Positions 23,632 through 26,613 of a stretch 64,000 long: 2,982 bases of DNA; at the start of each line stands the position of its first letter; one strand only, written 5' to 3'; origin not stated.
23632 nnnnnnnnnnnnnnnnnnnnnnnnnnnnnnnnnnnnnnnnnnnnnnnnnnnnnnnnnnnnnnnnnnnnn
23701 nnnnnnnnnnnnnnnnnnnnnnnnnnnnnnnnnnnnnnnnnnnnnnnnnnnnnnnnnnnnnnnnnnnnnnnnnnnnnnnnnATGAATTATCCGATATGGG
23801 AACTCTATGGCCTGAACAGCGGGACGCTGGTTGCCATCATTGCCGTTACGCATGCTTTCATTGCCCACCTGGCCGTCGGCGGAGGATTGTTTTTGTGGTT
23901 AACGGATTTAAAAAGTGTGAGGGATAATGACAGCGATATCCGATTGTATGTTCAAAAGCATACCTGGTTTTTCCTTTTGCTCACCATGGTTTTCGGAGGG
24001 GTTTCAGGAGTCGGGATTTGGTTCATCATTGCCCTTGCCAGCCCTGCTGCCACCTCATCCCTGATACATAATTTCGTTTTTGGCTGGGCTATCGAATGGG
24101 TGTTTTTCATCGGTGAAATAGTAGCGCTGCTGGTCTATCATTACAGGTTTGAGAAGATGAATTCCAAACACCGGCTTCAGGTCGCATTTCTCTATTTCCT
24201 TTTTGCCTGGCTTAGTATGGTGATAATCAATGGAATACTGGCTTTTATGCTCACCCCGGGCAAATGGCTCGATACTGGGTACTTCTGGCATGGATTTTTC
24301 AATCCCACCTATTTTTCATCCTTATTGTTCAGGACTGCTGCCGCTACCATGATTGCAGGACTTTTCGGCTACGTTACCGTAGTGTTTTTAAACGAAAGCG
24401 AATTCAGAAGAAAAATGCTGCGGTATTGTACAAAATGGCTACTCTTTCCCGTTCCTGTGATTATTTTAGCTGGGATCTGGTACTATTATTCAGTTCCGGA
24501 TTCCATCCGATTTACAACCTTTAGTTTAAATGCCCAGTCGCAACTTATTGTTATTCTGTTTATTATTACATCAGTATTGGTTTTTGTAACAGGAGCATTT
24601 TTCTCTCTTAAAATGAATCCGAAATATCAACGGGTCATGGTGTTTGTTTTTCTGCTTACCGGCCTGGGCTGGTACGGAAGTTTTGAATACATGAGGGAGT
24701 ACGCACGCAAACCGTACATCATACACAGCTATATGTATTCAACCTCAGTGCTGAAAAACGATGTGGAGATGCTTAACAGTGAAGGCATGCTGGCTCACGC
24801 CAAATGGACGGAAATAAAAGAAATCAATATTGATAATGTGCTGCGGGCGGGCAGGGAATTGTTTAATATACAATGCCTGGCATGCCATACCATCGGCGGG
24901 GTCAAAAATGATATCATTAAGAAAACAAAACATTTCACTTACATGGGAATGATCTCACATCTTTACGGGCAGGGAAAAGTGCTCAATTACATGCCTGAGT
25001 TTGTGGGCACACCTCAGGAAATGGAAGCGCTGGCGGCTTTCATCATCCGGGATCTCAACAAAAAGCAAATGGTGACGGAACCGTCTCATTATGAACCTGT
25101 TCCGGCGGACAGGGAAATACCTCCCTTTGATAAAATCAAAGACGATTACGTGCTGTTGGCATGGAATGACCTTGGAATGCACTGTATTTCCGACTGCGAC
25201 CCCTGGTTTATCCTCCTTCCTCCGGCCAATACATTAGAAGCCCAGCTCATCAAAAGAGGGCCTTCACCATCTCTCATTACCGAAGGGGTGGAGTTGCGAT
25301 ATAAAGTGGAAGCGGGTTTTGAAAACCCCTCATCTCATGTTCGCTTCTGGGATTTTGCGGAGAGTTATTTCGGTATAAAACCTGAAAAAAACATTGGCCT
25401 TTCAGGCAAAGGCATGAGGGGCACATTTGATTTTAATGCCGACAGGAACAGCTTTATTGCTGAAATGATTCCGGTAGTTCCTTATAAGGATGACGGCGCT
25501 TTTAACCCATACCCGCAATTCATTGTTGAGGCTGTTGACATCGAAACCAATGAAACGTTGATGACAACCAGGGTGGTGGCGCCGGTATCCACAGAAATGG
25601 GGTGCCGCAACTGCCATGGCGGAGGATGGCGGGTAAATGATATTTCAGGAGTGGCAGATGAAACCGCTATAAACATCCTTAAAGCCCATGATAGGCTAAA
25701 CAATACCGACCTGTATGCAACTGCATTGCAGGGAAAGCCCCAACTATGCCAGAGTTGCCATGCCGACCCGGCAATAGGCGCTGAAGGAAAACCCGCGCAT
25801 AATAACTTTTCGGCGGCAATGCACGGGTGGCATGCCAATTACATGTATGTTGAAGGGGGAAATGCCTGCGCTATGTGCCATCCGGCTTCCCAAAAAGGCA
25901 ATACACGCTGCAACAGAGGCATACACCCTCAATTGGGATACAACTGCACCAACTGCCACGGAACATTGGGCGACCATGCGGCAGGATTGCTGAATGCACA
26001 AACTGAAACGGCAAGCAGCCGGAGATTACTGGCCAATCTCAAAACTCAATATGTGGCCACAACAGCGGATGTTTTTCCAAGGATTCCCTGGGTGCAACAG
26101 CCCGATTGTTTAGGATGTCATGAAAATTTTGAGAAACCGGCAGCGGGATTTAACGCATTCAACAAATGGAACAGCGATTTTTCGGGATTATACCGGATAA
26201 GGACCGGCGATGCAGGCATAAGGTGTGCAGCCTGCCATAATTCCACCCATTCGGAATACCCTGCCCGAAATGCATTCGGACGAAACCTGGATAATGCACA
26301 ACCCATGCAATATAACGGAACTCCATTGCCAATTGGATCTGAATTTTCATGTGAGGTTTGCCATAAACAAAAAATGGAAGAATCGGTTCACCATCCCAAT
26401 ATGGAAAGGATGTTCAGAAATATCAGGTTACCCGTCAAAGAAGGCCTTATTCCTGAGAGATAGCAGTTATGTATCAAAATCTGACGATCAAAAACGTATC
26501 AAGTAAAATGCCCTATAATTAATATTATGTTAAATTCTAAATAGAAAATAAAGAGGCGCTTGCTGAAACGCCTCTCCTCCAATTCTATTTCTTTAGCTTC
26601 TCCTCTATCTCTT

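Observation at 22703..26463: Two-gene module: 9-TM membrane protein translationally coupled to a CydA-like membrane domain fused to an eight-haem cytochrome c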

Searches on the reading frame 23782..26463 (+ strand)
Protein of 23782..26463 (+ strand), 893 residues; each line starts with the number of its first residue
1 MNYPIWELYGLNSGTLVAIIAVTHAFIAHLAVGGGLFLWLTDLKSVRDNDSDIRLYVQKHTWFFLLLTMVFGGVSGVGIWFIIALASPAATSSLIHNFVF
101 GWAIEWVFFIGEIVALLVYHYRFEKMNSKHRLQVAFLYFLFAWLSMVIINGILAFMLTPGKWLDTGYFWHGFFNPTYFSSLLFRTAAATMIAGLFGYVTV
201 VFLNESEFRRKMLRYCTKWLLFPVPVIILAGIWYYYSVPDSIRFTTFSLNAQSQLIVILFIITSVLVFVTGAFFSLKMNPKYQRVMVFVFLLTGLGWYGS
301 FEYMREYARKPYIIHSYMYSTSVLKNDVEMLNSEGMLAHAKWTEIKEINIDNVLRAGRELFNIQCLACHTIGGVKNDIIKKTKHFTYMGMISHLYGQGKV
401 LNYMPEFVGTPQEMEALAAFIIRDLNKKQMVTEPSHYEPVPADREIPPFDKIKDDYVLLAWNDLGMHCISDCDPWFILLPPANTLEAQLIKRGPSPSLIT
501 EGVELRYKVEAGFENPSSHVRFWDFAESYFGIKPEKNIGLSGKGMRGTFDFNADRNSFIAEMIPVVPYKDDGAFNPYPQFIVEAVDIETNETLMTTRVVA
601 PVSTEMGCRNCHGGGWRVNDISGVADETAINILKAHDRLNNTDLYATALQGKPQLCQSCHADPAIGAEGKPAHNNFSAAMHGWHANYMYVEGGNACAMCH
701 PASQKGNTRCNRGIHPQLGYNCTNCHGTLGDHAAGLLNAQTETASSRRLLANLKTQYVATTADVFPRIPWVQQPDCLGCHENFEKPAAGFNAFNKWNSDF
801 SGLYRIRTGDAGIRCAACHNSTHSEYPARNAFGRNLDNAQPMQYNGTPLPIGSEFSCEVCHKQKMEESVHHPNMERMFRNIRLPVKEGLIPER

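Call 3: search_protein_families(library=pfam, proteins=[window:23782-26463:+], max_evalue=1)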
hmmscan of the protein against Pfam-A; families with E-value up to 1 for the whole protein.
window:23782-26463:+ (893 aa): 6 families
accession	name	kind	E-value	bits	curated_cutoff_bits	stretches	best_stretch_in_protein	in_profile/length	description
PF14522.11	Cytochrome_C7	-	7.4e-11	42.2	24.8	2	811-871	12-58/67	Cytochrome c7 and related cytochrome c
PF22113.1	Mtrc-MtrF_II-IV_dom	-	5.4e-09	36.2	30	2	651-823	26-167/176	Outer membrane cytochrome MtrC/MtrF-like, domains II/IV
PF13442.11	Cytochrome_CBB3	-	2.6e-07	31.3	27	1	354-421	3-68/68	Cytochrome C oxidase, cbb3-type, subunit III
PF14537.11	Cytochrom_c3_2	-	3.6e-06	27.8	25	2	715-824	2-68/79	Cytochrome c3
PF09699.15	Paired_CXXCH_1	-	0.00026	21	20.6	0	601-662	3-38/41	Doubled CXXCH motif (Paired_CXXCH_1)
PF02276.23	CytoC_RC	-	0.0022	17.9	22.4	1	717-796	221-306/310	Photosynthetic reaction centre cytochrome C subunit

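Call 4: search_protein_families(library=ncbifam, proteins=[window:23782-26463:+], max_evalue=1)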
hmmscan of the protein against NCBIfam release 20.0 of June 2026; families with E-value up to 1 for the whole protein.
window:23782-26463:+ (893 aa): 3 families
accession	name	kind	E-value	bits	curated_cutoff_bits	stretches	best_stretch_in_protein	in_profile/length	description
NF040706.1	photo_cyt_PufC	equivalog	0.00016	21.2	150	1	717-797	223-309/312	photosynthetic reaction center cytochrome PufC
TIGR03508.1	decahem_SO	subfamily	0.00057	19.4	192.2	1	594-781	59-249/258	DmsE family decaheme c-type cytochrome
NF040606.1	CytoC_perox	subfamily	0.16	11.1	150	1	314-373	256-317/524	di-heme-cytochrome C peroxidase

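Call 5: find_homologous_proteins(query=window:23782-26463:+)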
Query window:23782-26463:+ (893 aa): 3690 proteins with E <= 0.001 among 8000 candidates; the best 120 are listed.
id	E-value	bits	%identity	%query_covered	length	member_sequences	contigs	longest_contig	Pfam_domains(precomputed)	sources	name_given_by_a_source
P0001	0.0e+0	2135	100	100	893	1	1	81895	PF14537.12,PF13442.12,PF14522.12,PF22113.2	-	-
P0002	0.0e+0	1793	82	100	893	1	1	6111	PF14537.12,PF13442.12,PF14522.12,PF22113.2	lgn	-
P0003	0.0e+0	1713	79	100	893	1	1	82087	PF14537.12,PF13442.12,PF14522.12,PF22113.2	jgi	jgi:hypothetical protein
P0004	0.0e+0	1669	77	100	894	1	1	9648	PF14537.12,PF13442.12,PF14522.12,PF22113.2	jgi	jgi:hypothetical protein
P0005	0.0e+0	1611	74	100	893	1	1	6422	PF14537.12,PF13442.12,PF14522.12,PF22113.2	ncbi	-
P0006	0.0e+0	1610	75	99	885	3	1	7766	PF14537.12,PF13442.12,PF14522.12,PF22113.2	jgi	jgi:cytochrome bd-type quinol oxidase subunit 1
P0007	0.0e+0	1593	73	99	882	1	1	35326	PF14537.12,PF13442.12,PF14522.12,PF22113.2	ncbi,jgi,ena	-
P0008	0.0e+0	1589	73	99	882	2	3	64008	PF14537.12,PF13442.12,PF14522.12,PF22113.2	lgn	-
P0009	0.0e+0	1584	73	99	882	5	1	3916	PF14537.12,PF13442.12,PF14522.12,PF22113.2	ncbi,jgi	-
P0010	0.0e+0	1565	72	99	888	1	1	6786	PF14537.12,PF13435.12,PF13442.12,PF14522.12,PF22113.2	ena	-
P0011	0.0e+0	1560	72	99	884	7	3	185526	PF14537.12,PF13442.12,PF14522.12,PF22113.2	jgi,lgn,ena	-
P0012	0.0e+0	1558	72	99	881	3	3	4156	PF14537.12,PF13442.12,PF14522.12,PF22113.2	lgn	-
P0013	0.0e+0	1546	72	99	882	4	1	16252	PF14537.12,PF13442.12,PF14522.12,PF22113.2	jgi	-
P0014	0.0e+0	1544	71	99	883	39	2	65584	PF14537.12,PF13442.12,PF14522.12,PF22113.2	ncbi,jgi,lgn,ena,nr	ncbi:MAG TPA: cytochrome c [Prolixibacteraceae bacterium]|nr:cytochrome c [Prolixibacteraceae bacter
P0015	0.0e+0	1484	67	99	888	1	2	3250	PF14537.12,PF13442.12,PF14522.12,PF22113.2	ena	-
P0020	0.0e+0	1377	63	99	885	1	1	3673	PF09699.16,PF14537.12,PF13442.12,PF14522.12,PF01654.23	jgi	jgi:hypothetical protein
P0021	0.0e+0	1375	62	99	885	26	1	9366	PF14537.12,PF13435.12,PF13442.12,PF14522.12,PF01654.23,PF22113.2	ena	-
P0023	0.0e+0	1346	62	99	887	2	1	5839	PF14537.12,PF13442.12,PF14522.12,PF01654.23,PF22113.2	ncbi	-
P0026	0.0e+0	1343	60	99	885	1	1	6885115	PF14537.12,PF13442.12,PF14522.12,PF22113.2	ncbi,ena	-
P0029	0.0e+0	1340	61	100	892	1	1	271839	PF14522.12,PF22113.2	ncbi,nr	ncbi:MAG: hypothetical protein JEY94_05060 [Melioribacteraceae bacterium]|nr:hypothetical protein [M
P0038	0.0e+0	1323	60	99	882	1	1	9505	PF14537.12,PF14522.12,PF01654.23,PF22113.2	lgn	-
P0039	0.0e+0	1321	60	99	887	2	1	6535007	PF14537.12,PF13442.12,PF14522.12,PF01654.23,PF22113.2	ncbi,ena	-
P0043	0.0e+0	1312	61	99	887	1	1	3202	PF14537.12,PF13442.12,PF14522.12,PF01654.23,PF22113.2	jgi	jgi:cytochrome bd-type quinol oxidase subunit 1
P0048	0.0e+0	1295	59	99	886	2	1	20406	PF14537.12,PF14522.12,PF01654.23,PF22113.2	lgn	-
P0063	0.0e+0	1282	59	99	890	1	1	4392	PF14537.12,PF13442.12,PF14522.12,PF01654.23,PF22113.2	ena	-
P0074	0.0e+0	1269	60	99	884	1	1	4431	PF14537.12,PF13442.12,PF14522.12,PF01654.23,PF22113.2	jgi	jgi:mono/diheme cytochrome c family protein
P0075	0.0e+0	1269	59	99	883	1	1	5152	PF14537.12,PF13442.12,PF14522.12,PF01654.23,PF22113.2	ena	-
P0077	0.0e+0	1264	58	99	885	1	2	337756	PF13442.12,PF14522.12,PF22113.2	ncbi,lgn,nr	ncbi:MAG: c-type cytochrome [Calditrichaceae bacterium]|nr:c-type cytochrome [Calditrichaceae bacter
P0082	0.0e+0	1257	58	99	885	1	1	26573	PF13442.12,PF14522.12,PF22113.2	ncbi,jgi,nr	ncbi:MAG: cytochrome C [Deltaproteobacteria bacterium]|nr:cytochrome C [Deltaproteobacteria bacteriu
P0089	0.0e+0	1251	58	99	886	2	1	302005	PF14537.12,PF14522.12,PF01654.23,PF22113.2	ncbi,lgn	ncbi:MAG: cytochrome C [Candidatus Zhuqueibacterota bacterium]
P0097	0.0e+0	1239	58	99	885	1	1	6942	PF14537.12,PF14522.12,PF01654.23,PF22113.2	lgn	-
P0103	0.0e+0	1231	57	99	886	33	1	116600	PF14537.12,PF13442.12,PF14522.12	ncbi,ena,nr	ncbi:MAG TPA: hypothetical protein PKV92_00300 [Thermodesulfovibrio thiophilus]|nr:hypothetical prot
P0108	0.0e+0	1228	57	99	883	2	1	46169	PF14537.12,PF14522.12,PF01654.23,PF22113.2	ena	-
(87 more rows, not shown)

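Call 22: search_protein_families(library=pfam, proteins=[P0020, P0021, P0039, P0038, P0063, P0108, P0089, P0023], max_evalue=0.01)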
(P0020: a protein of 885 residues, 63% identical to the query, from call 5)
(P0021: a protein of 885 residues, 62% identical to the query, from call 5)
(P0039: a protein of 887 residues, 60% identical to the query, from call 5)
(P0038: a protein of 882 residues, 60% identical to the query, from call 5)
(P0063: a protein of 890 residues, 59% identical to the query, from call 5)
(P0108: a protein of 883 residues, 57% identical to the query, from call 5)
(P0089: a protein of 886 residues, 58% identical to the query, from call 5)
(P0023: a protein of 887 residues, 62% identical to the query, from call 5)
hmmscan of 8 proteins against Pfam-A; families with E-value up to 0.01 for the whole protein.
P0020 (885 aa): 6 families
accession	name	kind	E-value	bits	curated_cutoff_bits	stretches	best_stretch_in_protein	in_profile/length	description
PF14522.11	Cytochrome_C7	-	1.3e-09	38.2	24.8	0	603-699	12-66/67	Cytochrome c7 and related cytochrome c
PF01654.22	Cyt_bd_oxida_I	-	1.3e-09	37.5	26.2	1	17-195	6-191/418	Cytochrome bd terminal oxidase subunit I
PF14537.11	Cytochrom_c3_2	-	3.1e-08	34.4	25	1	713-784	1-69/79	Cytochrome c3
PF09699.15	Paired_CXXCH_1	-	1e-06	28.7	20.6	0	650-661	27-38/41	Doubled CXXCH motif (Paired_CXXCH_1)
PF13442.11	Cytochrome_CBB3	-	1.1e-05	26.1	27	1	354-421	3-68/68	Cytochrome C oxidase, cbb3-type, subunit III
PF02085.21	Cytochrom_CIII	-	0.00083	20.1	22.9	0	774-828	32-93/101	Class III cytochrome C family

P0021 (885 aa): 6 families
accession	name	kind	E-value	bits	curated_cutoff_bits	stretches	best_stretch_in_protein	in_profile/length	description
PF14522.11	Cytochrome_C7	-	3.1e-09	37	24.8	0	604-700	12-66/67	Cytochrome c7 and related cytochrome c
PF14537.11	Cytochrom_c3_2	-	1.2e-07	32.5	25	1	604-712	5-76/79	Cytochrome c3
PF13442.11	Cytochrome_CBB3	-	2.2e-07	31.6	27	1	353-421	2-68/68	Cytochrome C oxidase, cbb3-type, subunit III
PF22113.1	Mtrc-MtrF_II-IV_dom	-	1.5e-06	28.3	30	1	694-864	7-166/176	Outer membrane cytochrome MtrC/MtrF-like, domains II/IV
PF13435.11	Cytochrome_C554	-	2.9e-06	28.6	20.8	0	757-820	32-84/84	Cytochrome c554 and c-prime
PF01654.22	Cyt_bd_oxida_I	-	4.5e-06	25.9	26.2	1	17-228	6-227/418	Cytochrome bd terminal oxidase subunit I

P0039 (887 aa): 6 families
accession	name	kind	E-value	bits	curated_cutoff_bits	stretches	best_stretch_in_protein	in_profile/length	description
PF22113.1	Mtrc-MtrF_II-IV_dom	-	7.3e-10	39.1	30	2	694-864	7-166/176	Outer membrane cytochrome MtrC/MtrF-like, domains II/IV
PF14522.11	Cytochrome_C7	-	4.9e-08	33.1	24.8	0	714-861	7-66/67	Cytochrome c7 and related cytochrome c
PF14537.11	Cytochrom_c3_2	-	2.6e-07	31.5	25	0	714-784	1-68/79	Cytochrome c3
PF01654.22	Cyt_bd_oxida_I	-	1.2e-06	27.9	26.2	1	17-195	6-191/418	Cytochrome bd terminal oxidase subunit I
PF13442.11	Cytochrome_CBB3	-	9.3e-06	26.3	27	1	353-421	2-68/68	Cytochrome C oxidase, cbb3-type, subunit III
PF13435.11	Cytochrome_C554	-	0.00021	22.6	20.8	0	756-820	31-84/84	Cytochrome c554 and c-prime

P0038 (882 aa): 6 families
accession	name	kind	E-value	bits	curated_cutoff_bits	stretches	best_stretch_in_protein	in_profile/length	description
PF22113.1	Mtrc-MtrF_II-IV_dom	-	2.8e-10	40.4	30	1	693-868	7-171/176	Outer membrane cytochrome MtrC/MtrF-like, domains II/IV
PF14522.11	Cytochrome_C7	-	9.6e-09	35.4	24.8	1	810-871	12-59/67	Cytochrome c7 and related cytochrome c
PF14537.11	Cytochrom_c3_2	-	2e-07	31.8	25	1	692-784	6-69/79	Cytochrome c3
PF01654.22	Cyt_bd_oxida_I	-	8e-07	28.4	26.2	1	17-214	6-213/418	Cytochrome bd terminal oxidase subunit I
PF13442.11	Cytochrome_CBB3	-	9.5e-05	23.1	27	1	353-421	2-68/68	Cytochrome C oxidase, cbb3-type, subunit III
PF13435.11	Cytochrome_C554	-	0.00017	22.9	20.8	0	721-819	2-84/84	Cytochrome c554 and c-prime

P0063 (890 aa): 5 families
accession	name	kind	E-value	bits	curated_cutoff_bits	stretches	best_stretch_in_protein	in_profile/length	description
PF14537.11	Cytochrom_c3_2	-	4e-09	37.2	25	0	715-784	2-68/79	Cytochrome c3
PF22113.1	Mtrc-MtrF_II-IV_dom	-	1.2e-08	35.2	30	2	694-865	7-167/176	Outer membrane cytochrome MtrC/MtrF-like, domains II/IV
PF01654.22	Cyt_bd_oxida_I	-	1.7e-08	33.9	26.2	1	17-232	6-231/418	Cytochrome bd terminal oxidase subunit I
PF14522.11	Cytochrome_C7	-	1.1e-07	32.1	24.8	0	351-370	41-49/67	Cytochrome c7 and related cytochrome c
PF13442.11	Cytochrome_CBB3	-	3.2e-05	24.6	27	1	355-421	4-68/68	Cytochrome C oxidase, cbb3-type, subunit III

P0108 (883 aa): 7 families
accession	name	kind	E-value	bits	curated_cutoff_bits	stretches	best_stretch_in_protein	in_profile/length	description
PF14522.11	Cytochrome_C7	-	3.4e-11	43.2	24.8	1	773-860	14-66/67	Cytochrome c7 and related cytochrome c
PF22113.1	Mtrc-MtrF_II-IV_dom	-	6.1e-11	42.6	30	1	691-864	5-167/176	Outer membrane cytochrome MtrC/MtrF-like, domains II/IV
PF01654.22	Cyt_bd_oxida_I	-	1.6e-10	40.6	26.2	1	17-231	6-230/418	Cytochrome bd terminal oxidase subunit I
PF14537.11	Cytochrom_c3_2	-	5.1e-08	33.7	25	1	603-710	5-75/79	Cytochrome c3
PF13442.11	Cytochrome_CBB3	-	0.00066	20.4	27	1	354-421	3-68/68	Cytochrome C oxidase, cbb3-type, subunit III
PF13435.11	Cytochrome_C554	-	0.0059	18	20.8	0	763-818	39-83/84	Cytochrome c554 and c-prime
PF09699.15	Paired_CXXCH_1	-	0.0068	16.5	20.6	0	600-661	3-38/41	Doubled CXXCH motif (Paired_CXXCH_1)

P0089 (886 aa): 5 families
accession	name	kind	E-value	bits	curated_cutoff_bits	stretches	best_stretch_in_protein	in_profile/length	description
PF14522.11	Cytochrome_C7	-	2.3e-10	40.6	24.8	1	775-862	14-66/67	Cytochrome c7 and related cytochrome c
PF22113.1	Mtrc-MtrF_II-IV_dom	-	2.9e-09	37.1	30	1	696-865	8-166/176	Outer membrane cytochrome MtrC/MtrF-like, domains II/IV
PF14537.11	Cytochrom_c3_2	-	1.1e-06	29.5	25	0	716-785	2-68/79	Cytochrome c3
PF01654.22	Cyt_bd_oxida_I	-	5.1e-06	25.8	26.2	1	17-195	6-191/418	Cytochrome bd terminal oxidase subunit I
PF13442.11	Cytochrome_CBB3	-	6.2e-05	23.7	27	1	353-421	2-68/68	Cytochrome C oxidase, cbb3-type, subunit III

P0023 (887 aa): 6 families
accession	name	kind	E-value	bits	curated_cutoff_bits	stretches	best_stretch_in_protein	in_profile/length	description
PF14522.11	Cytochrome_C7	-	1.2e-08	35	24.8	0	811-869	12-56/67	Cytochrome c7 and related cytochrome c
PF01654.22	Cyt_bd_oxida_I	-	1.6e-06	27.4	26.2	1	17-231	6-230/418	Cytochrome bd terminal oxidase subunit I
PF13442.11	Cytochrome_CBB3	-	1.7e-06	28.7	27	1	353-421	2-68/68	Cytochrome C oxidase, cbb3-type, subunit III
PF22113.1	Mtrc-MtrF_II-IV_dom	-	1.7e-06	28.1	30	2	694-867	7-169/176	Outer membrane cytochrome MtrC/MtrF-like, domains II/IV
PF14537.11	Cytochrom_c3_2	-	8.9e-06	26.5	25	0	715-785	2-69/79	Cytochrome c3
PF09699.15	Paired_CXXCH_1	-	0.0074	16.4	20.6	0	607-662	8-38/41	Doubled CXXCH motif (Paired_CXXCH_1)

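Call 23: find_encoding_contigs(protein=P0026, flank=8000, max_places=2)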
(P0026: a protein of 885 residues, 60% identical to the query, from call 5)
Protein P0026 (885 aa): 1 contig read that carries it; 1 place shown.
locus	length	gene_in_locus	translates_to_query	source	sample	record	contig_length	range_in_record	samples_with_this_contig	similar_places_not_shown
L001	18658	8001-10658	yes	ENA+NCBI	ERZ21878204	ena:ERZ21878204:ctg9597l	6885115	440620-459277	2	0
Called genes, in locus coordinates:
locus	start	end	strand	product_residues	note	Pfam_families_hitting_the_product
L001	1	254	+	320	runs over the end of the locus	PF05128:DUF697 (weak)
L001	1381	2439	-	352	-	PF00483:NTP_transferase, PF12804:NTP_transf_3 (weak), PF22640:ManC_GMP_beta-helix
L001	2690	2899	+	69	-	PF00403:HMA (weak)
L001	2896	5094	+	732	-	PF00403:HMA, PF00122:E1-E2_ATPase, PF00702:Hydrolase, PF08282:Hydrolase_3 (weak)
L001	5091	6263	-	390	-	PF04389:Peptidase_M28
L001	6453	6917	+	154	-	PF06146:PsiE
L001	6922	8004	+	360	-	-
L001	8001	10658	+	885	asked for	PF14522:Cytochrome_C7 (faint), PF13442:Cytochrome_CBB3 (faint), PF14537:Cytochrom_c3_2 (faint), PF22113:Mtrc-MtrF_II-IV_dom (weak)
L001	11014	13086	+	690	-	PF14508:GH97_N, PF10566:Glyco_hydro_97, PF14509:GH97_C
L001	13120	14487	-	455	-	PF14537:Cytochrom_c3_2 (faint), PF14522:Cytochrome_C7 (weak), PF11783:Cytochrome_cB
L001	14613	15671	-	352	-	PF01594:AI-2E_transport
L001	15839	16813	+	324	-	PF01515:PTA_PTB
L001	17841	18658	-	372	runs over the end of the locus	-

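Call 24: find_encoding_contigs(protein=P0103, flank=8000, max_places=2)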
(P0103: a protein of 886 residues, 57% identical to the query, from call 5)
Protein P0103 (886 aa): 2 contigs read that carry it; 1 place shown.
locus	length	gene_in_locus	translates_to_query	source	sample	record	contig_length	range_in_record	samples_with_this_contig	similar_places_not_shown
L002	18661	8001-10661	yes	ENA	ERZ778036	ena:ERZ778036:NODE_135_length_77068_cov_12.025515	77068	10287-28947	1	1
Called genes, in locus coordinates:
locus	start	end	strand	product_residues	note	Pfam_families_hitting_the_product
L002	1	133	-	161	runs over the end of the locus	PF03968:LptD_N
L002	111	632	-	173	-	PF06835:LptC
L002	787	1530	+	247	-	PF00977:His_biosynth, PF01207:Dus (faint)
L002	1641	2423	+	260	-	PF00809:Pterin_bind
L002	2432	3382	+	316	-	PF03599:CdhD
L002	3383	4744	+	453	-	PF04060:FeS, PF03599:CdhD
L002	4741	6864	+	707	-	PF18537:CODH_A_N, PF03598:CdhC, PF19436:ACS_CODH_B_C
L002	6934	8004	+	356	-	-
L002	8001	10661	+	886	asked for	PF13442:Cytochrome_CBB3 (weak), PF14522:Cytochrome_C7 (faint), PF14537:Cytochrom_c3_2 (faint)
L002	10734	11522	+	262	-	PF00753:Lactamase_B, PF19583:ODP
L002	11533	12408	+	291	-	PF07889:DUF1664 (faint), PF25541:TBCA_PH (faint), PF06013:WXG100 (faint), PF06103:DUF948 (faint), PF00015:MCPsignal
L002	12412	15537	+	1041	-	PF00989:PAS, PF08447:PAS_3, PF13426:PAS_9, PF13185:GAF_2, PF00989:PAS, PF08448:PAS_4, PF13426:PAS_9, PF00990:GGDEF, +2 more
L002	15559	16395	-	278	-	PF00977:His_biosynth, PF03060:NMO (faint)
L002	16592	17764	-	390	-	PF00989:PAS (weak), PF13426:PAS_9 (weak), PF00512:HisKA, PF02518:HATPase_c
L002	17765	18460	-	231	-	PF00072:Response_reg, PF23198:PDE8A_N (weak), PF00486:Trans_reg_C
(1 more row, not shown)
